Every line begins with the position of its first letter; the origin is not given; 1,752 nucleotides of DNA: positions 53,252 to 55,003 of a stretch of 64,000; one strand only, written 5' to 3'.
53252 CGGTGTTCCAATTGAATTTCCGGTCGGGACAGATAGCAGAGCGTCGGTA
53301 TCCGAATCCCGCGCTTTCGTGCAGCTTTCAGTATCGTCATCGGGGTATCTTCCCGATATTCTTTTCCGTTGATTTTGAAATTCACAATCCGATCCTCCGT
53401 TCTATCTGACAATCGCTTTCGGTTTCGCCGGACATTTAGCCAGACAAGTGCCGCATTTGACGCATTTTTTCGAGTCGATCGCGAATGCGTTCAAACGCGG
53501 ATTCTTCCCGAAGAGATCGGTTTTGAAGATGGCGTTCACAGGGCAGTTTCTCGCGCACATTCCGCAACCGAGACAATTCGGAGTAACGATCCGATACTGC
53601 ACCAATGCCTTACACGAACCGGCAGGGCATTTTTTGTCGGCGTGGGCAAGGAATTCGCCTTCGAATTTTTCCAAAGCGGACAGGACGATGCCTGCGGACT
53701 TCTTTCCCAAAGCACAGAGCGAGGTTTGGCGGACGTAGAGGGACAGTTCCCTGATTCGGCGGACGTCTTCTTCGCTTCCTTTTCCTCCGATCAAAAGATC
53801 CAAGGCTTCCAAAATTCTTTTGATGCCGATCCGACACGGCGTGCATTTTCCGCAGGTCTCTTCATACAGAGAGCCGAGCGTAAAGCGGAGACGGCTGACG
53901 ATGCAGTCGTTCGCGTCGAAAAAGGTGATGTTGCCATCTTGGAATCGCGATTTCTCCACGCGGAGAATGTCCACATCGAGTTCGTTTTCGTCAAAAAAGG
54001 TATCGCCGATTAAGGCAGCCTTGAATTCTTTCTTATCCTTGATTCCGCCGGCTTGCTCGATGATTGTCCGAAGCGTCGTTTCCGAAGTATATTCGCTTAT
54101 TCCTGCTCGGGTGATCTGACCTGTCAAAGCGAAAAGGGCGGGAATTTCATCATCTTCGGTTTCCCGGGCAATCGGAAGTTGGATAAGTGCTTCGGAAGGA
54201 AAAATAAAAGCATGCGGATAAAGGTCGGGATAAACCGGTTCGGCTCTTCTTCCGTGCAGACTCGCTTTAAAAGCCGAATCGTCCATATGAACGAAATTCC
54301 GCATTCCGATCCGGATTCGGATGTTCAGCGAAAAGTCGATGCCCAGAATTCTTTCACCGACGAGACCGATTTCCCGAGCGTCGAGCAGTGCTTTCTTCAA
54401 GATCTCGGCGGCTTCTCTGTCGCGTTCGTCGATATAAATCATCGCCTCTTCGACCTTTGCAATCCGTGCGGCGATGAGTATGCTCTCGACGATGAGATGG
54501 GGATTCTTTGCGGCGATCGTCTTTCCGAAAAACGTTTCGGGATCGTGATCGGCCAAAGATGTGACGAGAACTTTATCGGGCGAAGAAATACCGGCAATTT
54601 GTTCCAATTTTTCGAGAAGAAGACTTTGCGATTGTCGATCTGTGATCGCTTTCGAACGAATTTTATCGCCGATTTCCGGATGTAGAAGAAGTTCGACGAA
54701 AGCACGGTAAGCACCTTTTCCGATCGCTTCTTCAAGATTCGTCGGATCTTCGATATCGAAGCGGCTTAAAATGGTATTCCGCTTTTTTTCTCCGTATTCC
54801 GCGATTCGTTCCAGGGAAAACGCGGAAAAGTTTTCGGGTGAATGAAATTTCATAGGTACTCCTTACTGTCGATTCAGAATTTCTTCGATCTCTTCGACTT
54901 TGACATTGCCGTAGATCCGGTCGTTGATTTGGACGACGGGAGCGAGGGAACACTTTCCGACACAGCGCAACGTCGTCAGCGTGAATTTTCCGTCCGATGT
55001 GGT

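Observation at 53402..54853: HydB/NuoF-like subunit has lost the FMN and NADH signatures; its [2Fe-2S] domain appears as a separate 81-aa gene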

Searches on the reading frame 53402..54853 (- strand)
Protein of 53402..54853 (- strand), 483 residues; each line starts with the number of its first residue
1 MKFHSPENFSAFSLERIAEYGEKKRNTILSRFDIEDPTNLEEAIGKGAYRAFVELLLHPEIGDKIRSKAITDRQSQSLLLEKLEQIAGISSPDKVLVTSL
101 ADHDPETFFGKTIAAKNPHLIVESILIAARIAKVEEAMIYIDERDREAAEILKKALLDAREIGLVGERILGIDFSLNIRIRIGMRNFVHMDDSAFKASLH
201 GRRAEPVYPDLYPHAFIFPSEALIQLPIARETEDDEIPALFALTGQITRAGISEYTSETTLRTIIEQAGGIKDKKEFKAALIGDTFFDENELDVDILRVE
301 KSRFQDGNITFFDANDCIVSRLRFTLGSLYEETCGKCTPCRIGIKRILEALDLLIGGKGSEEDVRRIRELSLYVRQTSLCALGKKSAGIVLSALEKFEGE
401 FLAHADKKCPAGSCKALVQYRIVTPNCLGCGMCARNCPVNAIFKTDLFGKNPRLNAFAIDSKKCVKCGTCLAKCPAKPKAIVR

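Call 3: search_protein_families(library=pfam, proteins=[window:53402-54853:-], max_evalue=0.01)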
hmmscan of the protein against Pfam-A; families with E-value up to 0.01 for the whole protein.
window:53402-54853:- (483 aa): 12 families
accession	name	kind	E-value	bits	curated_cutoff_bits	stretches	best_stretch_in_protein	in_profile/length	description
PF10589.14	NADH_4Fe-4S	-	2.3e-22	79.1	23.5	1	323-404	4-85/85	NADH-ubiquinone oxidoreductase-F iron-sulfur binding region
PF01512.22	Complex1_51K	-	5.2e-10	39.8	31.2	1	86-208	23-130/150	Nuo51 FMN-binding domain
PF12838.12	Fer4_7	-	3e-09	37.7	27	1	426-476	1-50/52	4Fe-4S dicluster domain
PF00037.32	Fer4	-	4.9e-07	29.7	21.1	2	426-442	7-23/24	4Fe-4S binding domain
PF13187.11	Fer4_9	-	2.5e-06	27.9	27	1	426-477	1-50/52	4Fe-4S dicluster domain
PF13237.11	Fer4_10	-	3.9e-06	27.1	25.5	2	422-475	4-53/53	4Fe-4S dicluster domain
PF12837.12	Fer4_6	-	7.6e-06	26.1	25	2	425-442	7-24/24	4Fe-4S binding domain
PF25160.1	LdpA_Fe-S-bd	-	5.2e-05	23.4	27.6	1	408-444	12-45/49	LdpA Fe-S cluster-binding domain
PF10531.15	SLBB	-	6.4e-05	23.1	27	1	241-276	2-37/55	SLBB domain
PF14697.11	Fer4_21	-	0.00013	22.5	35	0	419-442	33-57/59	4Fe-4S dicluster domain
PF12797.12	Fer4_2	-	0.0002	21.5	24.5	1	457-476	3-22/22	4Fe-4S binding domain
PF13183.11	Fer4_8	-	0.00074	20.5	27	1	426-477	4-67/68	4Fe-4S dicluster domain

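Call 4: search_protein_families(library=ncbifam, proteins=[window:53402-54853:-], max_evalue=0.01)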
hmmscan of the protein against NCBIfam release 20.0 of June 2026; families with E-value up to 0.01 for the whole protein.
window:53402-54853:- (483 aa): 52 families (the best 25 are shown)
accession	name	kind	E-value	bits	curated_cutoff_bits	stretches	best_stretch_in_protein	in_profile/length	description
TIGR01959.1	nuoF_fam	equivalog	8.4e-44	149.6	558.65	2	233-404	229-409/410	NADH-quinone oxidoreductase subunit NuoF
NF008436.0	PRK11278.1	equivalog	1e-29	103.8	749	2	100-208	92-200/448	NADH-quinone oxidoreductase subunit NuoF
NF010120.0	PRK13596.1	equivalog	5.9e-26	91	389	2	239-401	241-413/433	NADH-quinone oxidoreductase subunit NuoF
NF058577.1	FdxA_fam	equivalog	7.3e-12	45.3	65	2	423-476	5-50/52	4Fe-4S ferredoxin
TIGR03294.1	FrhG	equivalog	7.4e-08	32.4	245.5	1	395-476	145-217/228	coenzyme F420 hydrogenase subunit gamma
NF010367.0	PRK13795.1-2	equivalog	7.8e-07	27.9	456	1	419-477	530-582/584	hypothetical protein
TIGR01971.1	NuoI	subfamily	8.5e-07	28.6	113.05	1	424-477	41-96/121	NADH-quinone oxidoreductase, chain I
NF004537.0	PRK05888.1-3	equivalog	2e-06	27.4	163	1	426-477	69-128/204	NADH-quinone oxidoreductase subunit NuoI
NF041836.1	rnfB_Methano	equivalog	2.2e-06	27.3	445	1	422-477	213-260/265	Rnf electron transport complex subunit RnfB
NF042909.1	FMH_DH_FwdF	exception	2.6e-06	26.8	375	1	426-477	16-70/336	tungsten-dependent formylmethanofuran dehydrogenase subunit FwdF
TIGR01945.1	rnfC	subfamily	5.4e-06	25.2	245.95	1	425-478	363-418/435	RnfABCDGE type electron transport complex subunit C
NF005505.0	PRK07118.1-4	equivalog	5.5e-06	26.1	378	1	422-477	213-260/265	Fe-S cluster domain-containing protein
TIGR04105.1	FeFe_hydrog_B1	subfamily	6.5e-06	25.1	450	1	407-475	123-201/462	monomeric [FeFe] hydrogenase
NF005503.0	PRK07118.1-2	equivalog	7.4e-06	25.4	252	1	426-477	139-182/292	RnfABCDGE type electron transport complex subunit B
NF045490.1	FdxA_Protbact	equivalog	1e-05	25.7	135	1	422-445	34-58/104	ferredoxin FdxA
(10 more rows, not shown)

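Call 5: search_solved_structures(query=window:53402-54853:-, max_evalue=0.001, show_alignments=3)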
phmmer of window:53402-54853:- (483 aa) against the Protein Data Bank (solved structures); distinct sequences matched with E-value up to 0.001: 105 (the best 60 are shown).
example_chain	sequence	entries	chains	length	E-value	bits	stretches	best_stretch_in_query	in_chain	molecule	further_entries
7q4v_B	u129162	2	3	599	1.3e-68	235.1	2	232-475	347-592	Iron hydrogenase HydB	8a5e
7t2r_B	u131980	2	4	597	7.4e-67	229.3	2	232-475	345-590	NiFe hydrogenase subunit B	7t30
7q4w_B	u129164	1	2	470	8.7e-66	225.8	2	232-475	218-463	Iron hydrogenase HydB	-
8a6t_B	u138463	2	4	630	1.5e-65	225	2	239-476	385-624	Electron bifurcating hydrogenase subunit HydB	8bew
7p5h_B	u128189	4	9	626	1.3e-63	218.6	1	40-478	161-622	Fe-hydrogenase, subunit beta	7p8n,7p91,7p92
9bov_B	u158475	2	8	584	6.5e-62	213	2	232-474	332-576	NADH dehydrogenase (Quinone)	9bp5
9n5u_B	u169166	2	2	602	2.6e-59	204.4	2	232-475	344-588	NfnB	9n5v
8oh5_B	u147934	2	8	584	1.2e-56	195.7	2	232-475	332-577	NAD-reducing hydrogenase subunit HoxF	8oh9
9mqx_B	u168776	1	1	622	8.1e-54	186.3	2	233-478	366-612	NADH:ubiquinone oxidoreductase, NADH-binding (51 kD) subunit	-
6hl2_B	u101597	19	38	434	7.7e-35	123.7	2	236-407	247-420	NADH-quinone oxidoreductase subunit F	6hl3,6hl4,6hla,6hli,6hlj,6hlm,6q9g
9fii_B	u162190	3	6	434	8.1e-35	123.7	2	237-407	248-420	NADH-quinone oxidoreductase subunit F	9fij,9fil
7q5y_C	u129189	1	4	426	8.1e-35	123.7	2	236-406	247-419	NADH-quinone oxidoreductase subunit F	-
9fe7_B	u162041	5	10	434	8.2e-35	123.7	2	237-407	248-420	NADH-quinone oxidoreductase subunit F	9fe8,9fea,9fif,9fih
6r7p_B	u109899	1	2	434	1.1e-34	123.3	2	236-407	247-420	NADH-quinone oxidoreductase subunit F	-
6q9c_B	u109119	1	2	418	1.9e-34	122.4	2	236-401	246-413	NADH-quinone oxidoreductase subunit F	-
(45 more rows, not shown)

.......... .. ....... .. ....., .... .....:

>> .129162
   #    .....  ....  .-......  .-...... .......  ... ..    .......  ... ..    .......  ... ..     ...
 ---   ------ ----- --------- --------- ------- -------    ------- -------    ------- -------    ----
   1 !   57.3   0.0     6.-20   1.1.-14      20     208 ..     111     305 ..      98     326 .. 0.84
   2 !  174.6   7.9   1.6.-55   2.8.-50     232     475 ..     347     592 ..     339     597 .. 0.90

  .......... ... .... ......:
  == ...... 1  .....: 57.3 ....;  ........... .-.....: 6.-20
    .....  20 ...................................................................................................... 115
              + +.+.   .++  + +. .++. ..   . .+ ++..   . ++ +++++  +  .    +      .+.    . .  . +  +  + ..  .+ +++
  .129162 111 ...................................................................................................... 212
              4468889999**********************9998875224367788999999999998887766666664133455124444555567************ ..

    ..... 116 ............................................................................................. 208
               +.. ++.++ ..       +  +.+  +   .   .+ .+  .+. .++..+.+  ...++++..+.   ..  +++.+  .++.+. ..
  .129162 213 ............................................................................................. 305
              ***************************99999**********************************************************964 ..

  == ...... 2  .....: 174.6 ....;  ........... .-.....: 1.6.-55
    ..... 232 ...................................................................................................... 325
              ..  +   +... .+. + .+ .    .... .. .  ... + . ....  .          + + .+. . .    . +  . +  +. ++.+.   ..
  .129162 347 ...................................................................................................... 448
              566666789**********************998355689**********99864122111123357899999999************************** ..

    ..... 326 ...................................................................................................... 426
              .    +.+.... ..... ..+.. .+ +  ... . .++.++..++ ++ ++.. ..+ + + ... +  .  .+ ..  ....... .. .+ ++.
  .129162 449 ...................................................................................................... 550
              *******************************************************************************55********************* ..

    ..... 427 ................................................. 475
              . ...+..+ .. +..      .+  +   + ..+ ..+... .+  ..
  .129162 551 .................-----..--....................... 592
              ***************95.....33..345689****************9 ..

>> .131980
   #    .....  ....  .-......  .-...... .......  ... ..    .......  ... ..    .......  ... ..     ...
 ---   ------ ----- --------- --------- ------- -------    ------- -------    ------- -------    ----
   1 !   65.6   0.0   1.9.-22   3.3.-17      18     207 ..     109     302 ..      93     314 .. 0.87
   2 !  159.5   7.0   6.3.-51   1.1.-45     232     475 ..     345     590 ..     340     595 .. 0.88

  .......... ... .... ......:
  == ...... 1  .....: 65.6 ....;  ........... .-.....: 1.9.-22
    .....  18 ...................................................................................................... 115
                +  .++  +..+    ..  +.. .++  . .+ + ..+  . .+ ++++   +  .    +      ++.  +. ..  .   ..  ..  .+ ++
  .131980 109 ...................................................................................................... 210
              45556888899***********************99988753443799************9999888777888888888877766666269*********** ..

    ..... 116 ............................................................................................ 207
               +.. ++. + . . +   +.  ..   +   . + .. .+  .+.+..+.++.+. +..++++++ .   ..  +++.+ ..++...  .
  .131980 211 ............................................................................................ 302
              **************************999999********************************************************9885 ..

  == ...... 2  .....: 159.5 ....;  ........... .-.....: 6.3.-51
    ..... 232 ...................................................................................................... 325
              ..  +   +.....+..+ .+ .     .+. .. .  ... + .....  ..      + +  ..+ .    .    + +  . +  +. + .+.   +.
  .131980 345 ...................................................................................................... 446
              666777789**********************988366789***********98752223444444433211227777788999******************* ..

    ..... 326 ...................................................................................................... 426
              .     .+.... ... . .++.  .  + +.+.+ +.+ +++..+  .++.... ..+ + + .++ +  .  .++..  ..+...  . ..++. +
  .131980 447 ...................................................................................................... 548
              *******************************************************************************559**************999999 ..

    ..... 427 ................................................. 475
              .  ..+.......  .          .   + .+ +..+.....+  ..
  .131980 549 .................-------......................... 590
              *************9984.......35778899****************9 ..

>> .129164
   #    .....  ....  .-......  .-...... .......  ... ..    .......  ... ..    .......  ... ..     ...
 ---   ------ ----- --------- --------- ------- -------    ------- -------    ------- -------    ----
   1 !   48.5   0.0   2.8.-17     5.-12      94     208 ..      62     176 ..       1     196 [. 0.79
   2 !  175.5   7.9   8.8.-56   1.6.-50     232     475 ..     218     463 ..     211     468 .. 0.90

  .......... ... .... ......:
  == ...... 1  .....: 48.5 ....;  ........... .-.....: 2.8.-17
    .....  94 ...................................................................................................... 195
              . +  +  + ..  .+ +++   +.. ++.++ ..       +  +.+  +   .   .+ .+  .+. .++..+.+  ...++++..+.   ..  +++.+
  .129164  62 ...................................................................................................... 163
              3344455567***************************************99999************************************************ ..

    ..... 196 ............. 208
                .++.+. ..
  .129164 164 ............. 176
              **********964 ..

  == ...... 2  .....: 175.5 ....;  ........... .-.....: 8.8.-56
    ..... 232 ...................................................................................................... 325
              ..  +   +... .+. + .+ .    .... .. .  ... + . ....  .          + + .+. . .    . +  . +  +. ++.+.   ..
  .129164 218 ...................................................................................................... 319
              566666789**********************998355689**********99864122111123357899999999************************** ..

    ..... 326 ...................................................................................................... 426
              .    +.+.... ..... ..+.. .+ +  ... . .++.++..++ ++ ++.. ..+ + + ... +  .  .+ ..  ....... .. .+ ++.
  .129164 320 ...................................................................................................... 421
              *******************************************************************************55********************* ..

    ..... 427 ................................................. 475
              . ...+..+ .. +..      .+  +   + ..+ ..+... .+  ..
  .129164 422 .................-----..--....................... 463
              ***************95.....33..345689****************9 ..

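Call 6: find_homologous_proteins(query=window:53402-54853:-, max_evalue=1e-10)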
Query window:53402-54853:- (483 aa): 3928 proteins with E <= 1e-10 among 8000 candidates; the best 120 are listed.
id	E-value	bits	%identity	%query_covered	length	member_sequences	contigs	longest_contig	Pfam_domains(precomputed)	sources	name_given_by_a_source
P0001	0.0e+0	1057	98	100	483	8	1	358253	PF10589.15,PF12837.13,PF00037.33,PF12838.13,PF01512.23,PF13237.12,PF13187.12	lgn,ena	-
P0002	4.3e-221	753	69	100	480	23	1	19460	PF10589.15,PF12837.13,PF00037.33,PF12838.13,PF01512.23,PF25160.2,PF13237.12,PF13187.12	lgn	-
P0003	1.1e-94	336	39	100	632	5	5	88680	PF10531.16,PF10589.15,PF12837.13,PF00037.33,PF01257.26,PF12838.13,PF01512.23,PF13237.12,PF13183.12,PF13187.12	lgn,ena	-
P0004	4.5e-94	334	40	96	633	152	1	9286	PF10531.16,PF10589.15,PF12797.13,PF12837.13,PF00037.33,PF01257.26,PF12838.13,PF01512.23,PF13237.12,PF13187.12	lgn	-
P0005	1.0e-93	333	39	100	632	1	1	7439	PF10531.16,PF10589.15,PF12837.13,PF00037.33,PF01257.26,PF12838.13,PF01512.23,PF25160.2,PF13237.12,PF13183.12,PF13187.12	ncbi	-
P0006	1.8e-93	332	39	97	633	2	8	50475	PF10531.16,PF10589.15,PF12837.13,PF00037.33,PF01257.26,PF12838.13,PF01512.23,PF13237.12,PF13183.12,PF13187.12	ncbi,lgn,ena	-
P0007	3.0e-93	331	39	97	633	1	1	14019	PF10531.16,PF10589.15,PF12837.13,PF00037.33,PF01257.26,PF12838.13,PF01512.23,PF13237.12,PF13183.12,PF13187.12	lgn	-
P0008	4.6e-93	331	38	100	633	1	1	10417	PF10531.16,PF10589.15,PF12797.13,PF12837.13,PF00037.33,PF01257.26,PF12838.13,PF01512.23,PF13237.12,PF13187.12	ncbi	-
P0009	4.6e-93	331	38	100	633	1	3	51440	PF10531.16,PF10589.15,PF12797.13,PF12837.13,PF00037.33,PF01257.26,PF12838.13,PF01512.23,PF13237.12,PF13187.12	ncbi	-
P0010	6.7e-93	330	40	96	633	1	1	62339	PF10531.16,PF10589.15,PF12797.13,PF12837.13,PF00037.33,PF01257.26,PF12838.13,PF01512.23,PF13237.12,PF13187.12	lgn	-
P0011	4.5e-92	327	38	100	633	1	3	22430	PF10531.16,PF10589.15,PF12837.13,PF00037.33,PF01257.26,PF12838.13,PF01512.23,PF13237.12,PF13187.12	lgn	-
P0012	6.4e-92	327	40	96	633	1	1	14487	PF10531.16,PF10589.15,PF12837.13,PF00037.33,PF01257.26,PF12838.13,PF01512.23,PF25160.2,PF13237.12,PF13183.12,PF13187.12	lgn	-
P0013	1.2e-91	326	40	97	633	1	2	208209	PF10589.15,PF12797.13,PF12837.13,PF00037.33,PF01257.26,PF12838.13,PF01512.23,PF13237.12,PF13183.12,PF13187.12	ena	-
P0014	2.7e-91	325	39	97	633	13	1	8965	PF10531.16,PF10589.15,PF12797.13,PF12837.13,PF00037.33,PF01257.26,PF12838.13,PF01512.23,PF13237.12,PF13187.12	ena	-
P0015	6.3e-91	324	39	98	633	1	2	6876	PF10531.16,PF10589.15,PF12797.13,PF12837.13,PF00037.33,PF01257.26,PF12838.13,PF01512.23,PF13237.12,PF13187.12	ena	-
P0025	9.9e-90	320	39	97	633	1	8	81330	PF14697.12,PF10531.16,PF10589.15,PF12797.13,PF12837.13,PF00037.33,PF01257.26,PF12838.13,PF01512.23,PF13237.12,PF13187.12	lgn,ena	-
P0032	5.9e-89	317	39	98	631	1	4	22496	PF14697.12,PF12837.13,PF01257.26,PF12838.13,PF10531.16,PF10589.15,PF12797.13,PF00037.33,PF01512.23,PF13237.12,PF13183.12,PF13187.12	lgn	-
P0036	1.3e-88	316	39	98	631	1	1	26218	PF14697.12,PF12837.13,PF01257.26,PF12838.13,PF10531.16,PF10589.15,PF12797.13,PF00037.33,PF01512.23,PF13237.12,PF13183.12,PF13187.12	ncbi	-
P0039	1.4e-88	316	39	98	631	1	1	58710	PF14697.12,PF12837.13,PF01257.26,PF12838.13,PF10531.16,PF10589.15,PF12797.13,PF00037.33,PF01512.23,PF13237.12,PF13183.12,PF13187.12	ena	-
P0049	1.6e-86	309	37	98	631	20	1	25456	PF10531.16,PF10589.15,PF12797.13,PF12837.13,PF00037.33,PF01257.26,PF12838.13,PF01512.23,PF13237.12,PF13187.12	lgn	-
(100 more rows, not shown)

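Call 8: find_encoding_contigs(protein=P0002, flank=10000, max_places=4)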
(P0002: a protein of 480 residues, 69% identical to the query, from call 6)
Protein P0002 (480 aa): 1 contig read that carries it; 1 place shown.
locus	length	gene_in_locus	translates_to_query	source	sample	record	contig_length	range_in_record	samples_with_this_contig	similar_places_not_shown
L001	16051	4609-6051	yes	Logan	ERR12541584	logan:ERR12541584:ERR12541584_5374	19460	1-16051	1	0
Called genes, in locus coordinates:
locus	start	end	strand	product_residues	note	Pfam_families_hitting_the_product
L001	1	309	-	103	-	?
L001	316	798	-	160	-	PF01957:NfeD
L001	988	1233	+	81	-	PF01257:2Fe-2S_thioredx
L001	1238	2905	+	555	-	PF12797:Fer4_2 (faint), PF12838:Fer4_7, PF13187:Fer4_9 (weak), PF13237:Fer4_10, PF14697:Fer4_21 (weak), PF00037:Fer4 (weak), PF02906:Fe_hyd_lg_C, PF04060:FeS, +2 more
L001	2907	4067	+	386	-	PF07228:SpoIIE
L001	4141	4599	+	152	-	PF01257:2Fe-2S_thioredx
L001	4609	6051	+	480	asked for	PF01512:Complex1_51K, PF10589:NADH_4Fe-4S, PF12837:Fer4_6 (faint), PF13237:Fer4_10 (faint), PF25160:LdpA_Fe-S-bd (faint), PF00037:Fer4 (weak), PF12838:Fer4_7, PF13187:Fer4_9 (weak)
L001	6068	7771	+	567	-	PF13510:Fer2_4, PF10588:NADH-G_4Fe-4S_3, PF13237:Fer4_10, PF12838:Fer4_7, PF13187:Fer4_9, PF00037:Fer4, PF02906:Fe_hyd_lg_C, PF02256:Fe_hyd_SSU, +3 more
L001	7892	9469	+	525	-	PF02446:Glyco_hydro_77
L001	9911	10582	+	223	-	PF13419:HAD_2 (weak)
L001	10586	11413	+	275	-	PF02645:DegV, PF13684:FakA-like_C (weak)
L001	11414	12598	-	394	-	PF01136:Peptidase_U32, PF16325:Peptidase_U32_C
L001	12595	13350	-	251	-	PF01136:Peptidase_U32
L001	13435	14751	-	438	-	PF03951:Gln-synt_N, PF00120:Gln-synt_C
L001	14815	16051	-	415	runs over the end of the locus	PF05195:AMP_N, PF00557:Peptidase_M24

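Call 9: find_encoding_contigs(protein=P0003, flank=10000, max_places=2)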
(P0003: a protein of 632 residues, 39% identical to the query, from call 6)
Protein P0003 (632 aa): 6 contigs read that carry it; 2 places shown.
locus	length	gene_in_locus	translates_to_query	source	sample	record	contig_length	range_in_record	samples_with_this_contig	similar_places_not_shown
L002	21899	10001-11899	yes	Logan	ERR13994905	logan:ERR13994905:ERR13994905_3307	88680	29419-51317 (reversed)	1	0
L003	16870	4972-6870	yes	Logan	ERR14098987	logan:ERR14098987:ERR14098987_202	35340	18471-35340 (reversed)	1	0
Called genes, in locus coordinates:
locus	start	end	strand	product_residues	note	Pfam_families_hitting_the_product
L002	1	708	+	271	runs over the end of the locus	PF01458:SUFBD_core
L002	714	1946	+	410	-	PF00266:Aminotran_5, PF01053:Cys_Met_Meta_PP (weak)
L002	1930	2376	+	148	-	PF01592:NifU_N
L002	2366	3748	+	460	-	PF19295:SufBD_N, PF01458:SUFBD_core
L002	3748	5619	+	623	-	PF00890:FAD_binding_2 (faint), PF01134:GIDA, PF07992:Pyr_redox_2 (weak), PF12831:FAD_oxidored (weak), PF21680:GIDA_C_1st, PF13932:SAM_GIDA_C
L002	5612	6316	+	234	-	PF02527:GidB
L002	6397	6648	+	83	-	PF01257:2Fe-2S_thioredx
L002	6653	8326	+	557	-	PF12838:Fer4_7, PF13187:Fer4_9 (weak), PF13237:Fer4_10 (weak), PF00037:Fer4 (weak), PF02906:Fe_hyd_lg_C, PF04060:FeS, PF13188:PAS_8 (weak)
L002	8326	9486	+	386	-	PF07228:SpoIIE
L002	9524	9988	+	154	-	PF01257:2Fe-2S_thioredx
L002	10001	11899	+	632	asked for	PF01257:2Fe-2S_thioredx, PF01512:Complex1_51K, PF10531:SLBB (weak), PF10589:NADH_4Fe-4S, PF00037:Fer4 (weak), PF13237:Fer4_10 (weak), PF12838:Fer4_7, PF13187:Fer4_9 (weak), +2 more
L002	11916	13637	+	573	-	PF13510:Fer2_4, PF10588:NADH-G_4Fe-4S_3, PF12838:Fer4_7, PF13187:Fer4_9 (weak), PF14697:Fer4_21 (weak), PF00037:Fer4 (weak), PF02906:Fe_hyd_lg_C, PF02256:Fe_hyd_SSU, +5 more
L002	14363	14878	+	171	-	PF00692:dUTPase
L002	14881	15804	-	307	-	-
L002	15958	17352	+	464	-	PF01336:tRNA_anti-codon, PF00152:tRNA-synt_2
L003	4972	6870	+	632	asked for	PF01257:2Fe-2S_thioredx, PF01512:Complex1_51K, PF10531:SLBB (weak), PF10589:NADH_4Fe-4S, PF00037:Fer4 (weak), PF13237:Fer4_10 (weak), PF12838:Fer4_7, PF13187:Fer4_9 (weak), +2 more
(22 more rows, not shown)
